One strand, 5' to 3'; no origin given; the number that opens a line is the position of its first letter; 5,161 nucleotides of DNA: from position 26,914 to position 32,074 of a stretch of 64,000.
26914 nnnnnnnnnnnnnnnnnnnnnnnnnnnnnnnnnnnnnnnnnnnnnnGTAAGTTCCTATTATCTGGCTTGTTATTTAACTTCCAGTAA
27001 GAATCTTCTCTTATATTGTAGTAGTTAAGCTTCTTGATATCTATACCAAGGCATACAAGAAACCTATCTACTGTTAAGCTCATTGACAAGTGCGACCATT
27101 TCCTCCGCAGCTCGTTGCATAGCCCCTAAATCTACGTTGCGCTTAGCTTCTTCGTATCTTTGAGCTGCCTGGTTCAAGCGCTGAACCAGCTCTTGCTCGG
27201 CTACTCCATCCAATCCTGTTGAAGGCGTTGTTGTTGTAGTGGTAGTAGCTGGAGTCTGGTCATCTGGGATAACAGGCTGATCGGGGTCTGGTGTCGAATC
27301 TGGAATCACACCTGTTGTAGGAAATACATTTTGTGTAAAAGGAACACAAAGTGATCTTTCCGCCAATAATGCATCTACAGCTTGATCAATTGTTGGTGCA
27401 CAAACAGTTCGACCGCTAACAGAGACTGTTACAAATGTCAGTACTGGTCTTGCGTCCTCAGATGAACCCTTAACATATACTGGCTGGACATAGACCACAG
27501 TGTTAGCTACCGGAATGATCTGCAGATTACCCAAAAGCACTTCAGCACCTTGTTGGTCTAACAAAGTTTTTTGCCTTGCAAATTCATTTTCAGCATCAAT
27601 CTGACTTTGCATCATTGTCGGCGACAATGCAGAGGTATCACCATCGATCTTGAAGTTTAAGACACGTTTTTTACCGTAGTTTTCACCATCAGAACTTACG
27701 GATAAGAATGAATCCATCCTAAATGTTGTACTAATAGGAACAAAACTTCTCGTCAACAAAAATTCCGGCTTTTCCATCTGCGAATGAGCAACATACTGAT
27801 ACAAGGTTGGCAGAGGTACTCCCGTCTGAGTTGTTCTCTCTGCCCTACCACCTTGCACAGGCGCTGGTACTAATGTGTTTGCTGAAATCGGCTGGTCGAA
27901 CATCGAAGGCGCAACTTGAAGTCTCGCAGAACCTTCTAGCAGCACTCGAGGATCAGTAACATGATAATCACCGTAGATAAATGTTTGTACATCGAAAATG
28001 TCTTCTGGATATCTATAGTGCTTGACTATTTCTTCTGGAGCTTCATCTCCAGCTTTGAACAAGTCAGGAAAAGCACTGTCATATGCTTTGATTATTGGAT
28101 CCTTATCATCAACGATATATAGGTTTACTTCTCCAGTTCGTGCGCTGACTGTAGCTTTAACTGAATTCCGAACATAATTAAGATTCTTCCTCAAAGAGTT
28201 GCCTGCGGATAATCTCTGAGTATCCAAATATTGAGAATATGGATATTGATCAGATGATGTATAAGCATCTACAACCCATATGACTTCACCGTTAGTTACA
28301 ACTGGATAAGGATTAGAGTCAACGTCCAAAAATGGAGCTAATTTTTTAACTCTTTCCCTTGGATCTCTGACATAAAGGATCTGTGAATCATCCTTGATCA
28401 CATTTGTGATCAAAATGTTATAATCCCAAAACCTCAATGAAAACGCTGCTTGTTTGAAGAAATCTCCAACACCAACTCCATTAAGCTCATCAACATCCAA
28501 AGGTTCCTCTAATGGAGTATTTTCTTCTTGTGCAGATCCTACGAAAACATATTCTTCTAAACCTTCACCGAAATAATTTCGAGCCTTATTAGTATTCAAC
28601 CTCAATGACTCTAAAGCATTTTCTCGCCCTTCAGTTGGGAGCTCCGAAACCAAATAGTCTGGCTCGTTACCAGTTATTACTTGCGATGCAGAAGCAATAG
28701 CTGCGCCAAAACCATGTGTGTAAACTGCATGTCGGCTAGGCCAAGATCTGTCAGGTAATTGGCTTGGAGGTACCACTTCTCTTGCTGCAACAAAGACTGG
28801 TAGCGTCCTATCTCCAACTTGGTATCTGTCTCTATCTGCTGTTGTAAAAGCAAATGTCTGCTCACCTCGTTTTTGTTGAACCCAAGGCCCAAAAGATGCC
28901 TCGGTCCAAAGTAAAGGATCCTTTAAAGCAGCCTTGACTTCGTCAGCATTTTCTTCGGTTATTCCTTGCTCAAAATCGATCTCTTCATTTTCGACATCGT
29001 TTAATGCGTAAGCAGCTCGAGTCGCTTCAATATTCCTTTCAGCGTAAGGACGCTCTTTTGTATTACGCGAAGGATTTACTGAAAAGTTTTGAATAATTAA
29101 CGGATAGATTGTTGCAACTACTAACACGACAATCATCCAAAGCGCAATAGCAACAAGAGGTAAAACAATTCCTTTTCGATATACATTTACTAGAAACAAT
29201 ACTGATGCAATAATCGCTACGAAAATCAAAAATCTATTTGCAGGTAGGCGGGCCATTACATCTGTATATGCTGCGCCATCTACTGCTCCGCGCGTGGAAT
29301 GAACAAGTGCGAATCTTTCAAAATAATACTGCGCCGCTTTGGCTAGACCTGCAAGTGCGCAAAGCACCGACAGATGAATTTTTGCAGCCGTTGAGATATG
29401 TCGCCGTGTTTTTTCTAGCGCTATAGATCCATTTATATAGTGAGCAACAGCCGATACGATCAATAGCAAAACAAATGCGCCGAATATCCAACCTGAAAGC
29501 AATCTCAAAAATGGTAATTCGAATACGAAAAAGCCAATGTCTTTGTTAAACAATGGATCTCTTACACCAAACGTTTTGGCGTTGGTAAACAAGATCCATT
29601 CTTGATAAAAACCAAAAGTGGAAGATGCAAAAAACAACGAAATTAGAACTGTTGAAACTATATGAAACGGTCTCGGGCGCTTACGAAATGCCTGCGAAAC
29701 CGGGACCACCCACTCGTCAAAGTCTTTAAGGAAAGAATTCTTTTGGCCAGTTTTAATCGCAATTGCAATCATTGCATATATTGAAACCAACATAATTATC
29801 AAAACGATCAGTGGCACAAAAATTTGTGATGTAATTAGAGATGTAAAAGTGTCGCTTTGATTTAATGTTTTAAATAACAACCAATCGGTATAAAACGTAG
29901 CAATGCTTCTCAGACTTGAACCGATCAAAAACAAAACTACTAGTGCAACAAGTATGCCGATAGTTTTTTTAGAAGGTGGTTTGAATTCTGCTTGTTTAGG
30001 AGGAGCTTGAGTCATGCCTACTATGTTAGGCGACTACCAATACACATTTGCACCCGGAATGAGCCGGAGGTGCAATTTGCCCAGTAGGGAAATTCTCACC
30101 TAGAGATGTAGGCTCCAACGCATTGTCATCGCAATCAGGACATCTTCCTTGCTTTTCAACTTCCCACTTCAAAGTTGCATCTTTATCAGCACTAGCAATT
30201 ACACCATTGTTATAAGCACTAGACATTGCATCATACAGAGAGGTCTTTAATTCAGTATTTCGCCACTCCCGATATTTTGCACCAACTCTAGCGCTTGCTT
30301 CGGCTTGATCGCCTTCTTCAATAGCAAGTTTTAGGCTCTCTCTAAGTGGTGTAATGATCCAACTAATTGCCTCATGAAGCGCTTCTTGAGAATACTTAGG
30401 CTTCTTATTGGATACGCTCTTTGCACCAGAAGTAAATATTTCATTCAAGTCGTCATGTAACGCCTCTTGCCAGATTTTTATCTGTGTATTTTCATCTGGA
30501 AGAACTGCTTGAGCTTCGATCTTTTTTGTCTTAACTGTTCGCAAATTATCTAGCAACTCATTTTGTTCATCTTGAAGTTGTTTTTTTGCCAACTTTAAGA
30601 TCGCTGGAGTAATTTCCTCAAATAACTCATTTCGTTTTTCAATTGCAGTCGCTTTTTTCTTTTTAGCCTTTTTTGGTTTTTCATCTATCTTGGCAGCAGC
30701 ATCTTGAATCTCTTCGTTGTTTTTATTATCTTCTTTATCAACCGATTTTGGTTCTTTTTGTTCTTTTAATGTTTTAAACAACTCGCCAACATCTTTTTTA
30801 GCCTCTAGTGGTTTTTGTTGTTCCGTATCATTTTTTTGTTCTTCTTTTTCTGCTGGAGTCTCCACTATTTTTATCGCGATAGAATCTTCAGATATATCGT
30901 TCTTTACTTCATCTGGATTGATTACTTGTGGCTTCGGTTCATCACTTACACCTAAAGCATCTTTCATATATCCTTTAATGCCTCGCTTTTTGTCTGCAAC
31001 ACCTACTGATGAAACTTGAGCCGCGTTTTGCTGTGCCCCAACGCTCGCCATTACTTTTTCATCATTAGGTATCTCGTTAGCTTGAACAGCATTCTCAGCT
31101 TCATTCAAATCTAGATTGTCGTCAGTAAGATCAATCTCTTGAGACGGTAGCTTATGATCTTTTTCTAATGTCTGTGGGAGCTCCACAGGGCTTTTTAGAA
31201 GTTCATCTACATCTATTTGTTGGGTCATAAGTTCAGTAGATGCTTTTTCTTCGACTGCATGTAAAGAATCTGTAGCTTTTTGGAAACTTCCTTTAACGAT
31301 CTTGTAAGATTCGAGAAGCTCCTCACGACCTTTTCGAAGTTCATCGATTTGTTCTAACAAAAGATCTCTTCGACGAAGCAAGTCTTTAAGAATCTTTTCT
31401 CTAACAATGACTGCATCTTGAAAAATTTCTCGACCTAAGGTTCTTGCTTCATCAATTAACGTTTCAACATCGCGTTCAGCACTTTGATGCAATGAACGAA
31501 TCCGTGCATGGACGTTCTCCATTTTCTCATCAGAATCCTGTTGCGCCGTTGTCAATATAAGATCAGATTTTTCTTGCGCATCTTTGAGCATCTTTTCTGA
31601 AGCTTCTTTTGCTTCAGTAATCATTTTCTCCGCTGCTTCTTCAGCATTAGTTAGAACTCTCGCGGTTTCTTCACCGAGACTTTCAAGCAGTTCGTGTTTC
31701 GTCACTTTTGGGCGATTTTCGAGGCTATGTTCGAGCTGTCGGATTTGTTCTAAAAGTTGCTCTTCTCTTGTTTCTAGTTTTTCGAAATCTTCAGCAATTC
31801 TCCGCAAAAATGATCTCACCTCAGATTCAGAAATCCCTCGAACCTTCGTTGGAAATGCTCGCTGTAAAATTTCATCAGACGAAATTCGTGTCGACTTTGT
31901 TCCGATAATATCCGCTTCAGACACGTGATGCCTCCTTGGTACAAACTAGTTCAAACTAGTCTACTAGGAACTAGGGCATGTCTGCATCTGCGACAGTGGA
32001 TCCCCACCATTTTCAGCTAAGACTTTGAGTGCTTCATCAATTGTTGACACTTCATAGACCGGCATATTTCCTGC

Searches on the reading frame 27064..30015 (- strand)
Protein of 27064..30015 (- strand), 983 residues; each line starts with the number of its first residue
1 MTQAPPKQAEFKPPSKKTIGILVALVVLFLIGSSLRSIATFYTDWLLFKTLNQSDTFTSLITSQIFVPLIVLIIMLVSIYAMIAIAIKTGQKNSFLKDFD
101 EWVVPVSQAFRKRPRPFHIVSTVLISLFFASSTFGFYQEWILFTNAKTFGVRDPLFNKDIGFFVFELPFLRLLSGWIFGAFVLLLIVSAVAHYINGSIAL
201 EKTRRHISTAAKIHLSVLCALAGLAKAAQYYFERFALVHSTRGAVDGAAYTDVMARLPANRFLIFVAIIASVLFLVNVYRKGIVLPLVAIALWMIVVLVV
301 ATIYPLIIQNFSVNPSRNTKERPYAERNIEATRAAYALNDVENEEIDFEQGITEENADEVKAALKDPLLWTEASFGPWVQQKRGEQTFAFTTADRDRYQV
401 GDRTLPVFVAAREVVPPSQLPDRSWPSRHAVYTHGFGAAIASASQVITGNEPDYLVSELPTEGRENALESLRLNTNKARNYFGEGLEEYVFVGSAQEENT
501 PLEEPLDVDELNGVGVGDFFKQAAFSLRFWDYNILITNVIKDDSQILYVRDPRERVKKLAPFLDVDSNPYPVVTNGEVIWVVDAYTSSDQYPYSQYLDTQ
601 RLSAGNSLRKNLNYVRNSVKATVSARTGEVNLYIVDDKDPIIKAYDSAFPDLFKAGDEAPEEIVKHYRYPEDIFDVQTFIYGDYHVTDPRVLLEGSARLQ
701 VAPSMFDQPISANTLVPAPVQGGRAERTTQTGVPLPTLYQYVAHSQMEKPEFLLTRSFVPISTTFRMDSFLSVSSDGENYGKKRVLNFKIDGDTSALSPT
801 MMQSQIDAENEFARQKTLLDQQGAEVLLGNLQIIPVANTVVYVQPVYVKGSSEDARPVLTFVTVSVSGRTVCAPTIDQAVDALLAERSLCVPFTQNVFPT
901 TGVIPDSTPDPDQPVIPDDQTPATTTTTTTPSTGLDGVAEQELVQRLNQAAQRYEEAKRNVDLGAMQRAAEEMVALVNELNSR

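Call 58: search_protein_families(library=pfam, proteins=[window:27064-30015:-], max_evalue=1e-10)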
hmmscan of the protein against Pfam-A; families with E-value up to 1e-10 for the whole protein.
window:27064-30015:- (983 aa): 1 family
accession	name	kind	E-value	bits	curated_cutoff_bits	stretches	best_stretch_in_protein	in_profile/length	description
PF03699.18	UPF0182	-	1.2e-201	672.3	27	1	22-818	2-769/770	Uncharacterised protein family (UPF0182)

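Call 60: find_homologous_proteins(query=window:27064-30015:-, max_evalue=1e-30)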
Query window:27064-30015:- (983 aa): 1110 proteins with E <= 1e-30 among 8000 candidates; the best 120 are listed.
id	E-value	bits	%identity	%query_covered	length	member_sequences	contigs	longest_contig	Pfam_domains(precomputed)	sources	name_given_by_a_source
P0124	0.0e+0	2203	100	100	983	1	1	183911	PF03699.19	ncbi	-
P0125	0.0e+0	1524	67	99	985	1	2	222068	PF03699.19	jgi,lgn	jgi:uncharacterized membrane protein (UPF0182 family)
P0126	0.0e+0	1499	67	99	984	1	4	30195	PF03699.19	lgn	-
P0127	0.0e+0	1310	59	99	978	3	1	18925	PF03699.19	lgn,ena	-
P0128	0.0e+0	1305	58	99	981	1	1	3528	PF03699.19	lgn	-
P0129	0.0e+0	1298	58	99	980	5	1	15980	PF03699.19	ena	-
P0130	0.0e+0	1293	57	99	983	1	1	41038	PF03699.19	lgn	-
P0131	0.0e+0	1282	58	99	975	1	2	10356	PF03699.19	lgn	-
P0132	0.0e+0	1281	59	99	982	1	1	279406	PF03699.19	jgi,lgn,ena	-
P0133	0.0e+0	1276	58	99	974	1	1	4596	PF03699.19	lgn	-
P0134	0.0e+0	1244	56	99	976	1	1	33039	PF03699.19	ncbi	-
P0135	0.0e+0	1241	56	99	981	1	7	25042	PF03699.19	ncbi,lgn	-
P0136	0.0e+0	1238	56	99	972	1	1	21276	PF03699.19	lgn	-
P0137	0.0e+0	1231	56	99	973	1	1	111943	PF03699.19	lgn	-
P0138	0.0e+0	1230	56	99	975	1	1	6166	PF03699.19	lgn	-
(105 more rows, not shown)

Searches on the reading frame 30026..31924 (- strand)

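Call 58: search_protein_families(library=pfam, proteins=[window:30026-31924:-], max_evalue=1e-10)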
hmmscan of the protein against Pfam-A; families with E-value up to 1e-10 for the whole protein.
window:30026-31924:- (632 aa): 1 family
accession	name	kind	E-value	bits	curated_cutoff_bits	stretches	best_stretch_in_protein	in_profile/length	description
PF05103.18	DivIVA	-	1.1e-13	51.8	28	1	14-139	1-117/131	DivIVA protein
